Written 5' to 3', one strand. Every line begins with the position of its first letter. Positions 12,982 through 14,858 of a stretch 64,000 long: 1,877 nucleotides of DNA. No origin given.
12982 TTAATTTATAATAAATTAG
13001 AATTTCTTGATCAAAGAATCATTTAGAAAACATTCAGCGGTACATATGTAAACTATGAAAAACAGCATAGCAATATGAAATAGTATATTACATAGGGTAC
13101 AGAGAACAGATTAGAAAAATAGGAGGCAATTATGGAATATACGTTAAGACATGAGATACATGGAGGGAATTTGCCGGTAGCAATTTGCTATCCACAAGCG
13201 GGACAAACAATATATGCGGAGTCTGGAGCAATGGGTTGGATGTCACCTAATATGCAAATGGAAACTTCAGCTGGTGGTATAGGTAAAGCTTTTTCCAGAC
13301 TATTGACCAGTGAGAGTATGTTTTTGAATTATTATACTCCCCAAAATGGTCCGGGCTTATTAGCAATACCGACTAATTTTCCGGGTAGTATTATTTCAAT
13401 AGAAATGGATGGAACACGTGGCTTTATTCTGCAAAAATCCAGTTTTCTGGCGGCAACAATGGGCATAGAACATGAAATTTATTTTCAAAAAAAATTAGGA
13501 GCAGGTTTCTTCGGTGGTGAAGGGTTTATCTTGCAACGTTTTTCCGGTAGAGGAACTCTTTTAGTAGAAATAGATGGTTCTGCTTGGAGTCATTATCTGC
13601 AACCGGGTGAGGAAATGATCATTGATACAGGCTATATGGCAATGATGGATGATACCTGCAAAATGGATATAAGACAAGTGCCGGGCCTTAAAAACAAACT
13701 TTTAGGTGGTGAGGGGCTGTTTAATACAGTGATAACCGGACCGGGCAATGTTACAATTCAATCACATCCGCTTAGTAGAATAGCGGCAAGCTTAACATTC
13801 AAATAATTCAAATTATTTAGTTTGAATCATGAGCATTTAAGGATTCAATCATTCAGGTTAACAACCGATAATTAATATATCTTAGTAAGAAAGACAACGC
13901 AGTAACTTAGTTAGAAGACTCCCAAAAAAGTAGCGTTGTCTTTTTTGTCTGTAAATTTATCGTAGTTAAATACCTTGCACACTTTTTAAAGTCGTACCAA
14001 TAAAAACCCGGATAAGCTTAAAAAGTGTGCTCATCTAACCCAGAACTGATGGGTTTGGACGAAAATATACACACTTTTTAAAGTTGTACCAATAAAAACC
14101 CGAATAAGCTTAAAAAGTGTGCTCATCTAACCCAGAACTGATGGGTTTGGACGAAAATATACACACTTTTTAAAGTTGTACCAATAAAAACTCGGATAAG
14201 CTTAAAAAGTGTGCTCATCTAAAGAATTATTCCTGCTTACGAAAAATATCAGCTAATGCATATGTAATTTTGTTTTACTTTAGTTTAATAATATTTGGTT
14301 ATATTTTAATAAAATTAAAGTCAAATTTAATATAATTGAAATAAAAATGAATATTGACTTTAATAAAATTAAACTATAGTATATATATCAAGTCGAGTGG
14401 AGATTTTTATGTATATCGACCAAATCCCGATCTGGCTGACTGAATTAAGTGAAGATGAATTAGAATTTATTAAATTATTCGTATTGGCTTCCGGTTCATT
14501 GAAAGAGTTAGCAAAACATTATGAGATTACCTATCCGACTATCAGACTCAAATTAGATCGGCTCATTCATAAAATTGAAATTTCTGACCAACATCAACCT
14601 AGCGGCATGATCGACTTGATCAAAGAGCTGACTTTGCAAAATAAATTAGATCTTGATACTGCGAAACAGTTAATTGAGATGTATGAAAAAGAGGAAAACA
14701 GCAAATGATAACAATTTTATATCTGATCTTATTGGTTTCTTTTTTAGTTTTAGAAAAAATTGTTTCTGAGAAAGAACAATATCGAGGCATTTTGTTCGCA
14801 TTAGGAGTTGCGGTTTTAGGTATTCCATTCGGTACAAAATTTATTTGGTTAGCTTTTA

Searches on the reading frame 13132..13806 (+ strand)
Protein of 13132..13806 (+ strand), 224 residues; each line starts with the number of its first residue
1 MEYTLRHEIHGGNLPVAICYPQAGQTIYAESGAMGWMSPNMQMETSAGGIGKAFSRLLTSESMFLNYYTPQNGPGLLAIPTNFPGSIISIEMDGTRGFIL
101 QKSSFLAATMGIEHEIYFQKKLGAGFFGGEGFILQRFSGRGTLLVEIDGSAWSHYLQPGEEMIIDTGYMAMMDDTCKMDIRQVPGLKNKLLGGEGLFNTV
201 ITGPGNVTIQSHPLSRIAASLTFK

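Call 71: find_encoding_contigs(protein=window:13132-13806:+, flank=1500, max_places=10)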
Protein window:13132-13806:+ (224 aa): 7 contigs read that carry it; 5 places shown.
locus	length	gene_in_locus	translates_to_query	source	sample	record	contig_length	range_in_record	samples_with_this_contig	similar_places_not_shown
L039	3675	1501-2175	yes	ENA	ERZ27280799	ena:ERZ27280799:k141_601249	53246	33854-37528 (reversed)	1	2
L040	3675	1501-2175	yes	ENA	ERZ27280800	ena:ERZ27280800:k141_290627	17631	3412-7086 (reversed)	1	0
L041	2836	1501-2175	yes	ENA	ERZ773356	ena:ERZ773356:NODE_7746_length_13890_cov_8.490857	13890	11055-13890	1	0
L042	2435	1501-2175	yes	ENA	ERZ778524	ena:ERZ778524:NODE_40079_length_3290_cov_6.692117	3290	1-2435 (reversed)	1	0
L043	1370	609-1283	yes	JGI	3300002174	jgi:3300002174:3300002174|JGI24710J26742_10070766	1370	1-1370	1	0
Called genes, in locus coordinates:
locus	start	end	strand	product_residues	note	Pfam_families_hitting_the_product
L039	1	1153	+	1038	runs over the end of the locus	-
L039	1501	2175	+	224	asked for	PF01987:AIM24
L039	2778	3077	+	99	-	PF09862:DUF2089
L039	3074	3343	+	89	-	-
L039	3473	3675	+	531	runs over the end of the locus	PF00474:SSF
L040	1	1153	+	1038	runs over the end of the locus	-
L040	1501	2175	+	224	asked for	PF01987:AIM24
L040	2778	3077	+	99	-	PF09862:DUF2089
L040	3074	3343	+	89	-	-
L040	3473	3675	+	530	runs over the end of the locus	PF00474:SSF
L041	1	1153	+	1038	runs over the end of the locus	-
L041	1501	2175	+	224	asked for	PF01987:AIM24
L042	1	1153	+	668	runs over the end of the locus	?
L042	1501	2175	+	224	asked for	PF01987:AIM24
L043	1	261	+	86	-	?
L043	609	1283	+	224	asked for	PF01987:AIM24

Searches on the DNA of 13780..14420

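Call 48: search_rna_families(source=window, start=13780, end=14420, threshold=evalue, max_evalue=0.1)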
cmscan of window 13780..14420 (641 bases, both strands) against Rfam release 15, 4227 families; matches with E-value up to 0.1: 0.
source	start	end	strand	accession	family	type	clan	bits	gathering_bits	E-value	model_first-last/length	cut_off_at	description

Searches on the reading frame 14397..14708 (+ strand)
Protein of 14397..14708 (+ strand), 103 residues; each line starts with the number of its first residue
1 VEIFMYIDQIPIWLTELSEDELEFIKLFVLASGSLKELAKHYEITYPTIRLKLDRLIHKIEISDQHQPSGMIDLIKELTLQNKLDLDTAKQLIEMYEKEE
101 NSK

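Call 77: search_protein_families(library=pfam, proteins=[window:14397-14708:+])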
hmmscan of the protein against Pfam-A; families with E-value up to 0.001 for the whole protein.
window:14397-14708:+ (103 aa): 1 family
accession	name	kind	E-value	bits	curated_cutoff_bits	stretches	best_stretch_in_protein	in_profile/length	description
PF09862.15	DUF2089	-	1.7e-17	63.2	33.4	1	17-62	1-46/47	Domain of unknown function (DUF2089)-HTH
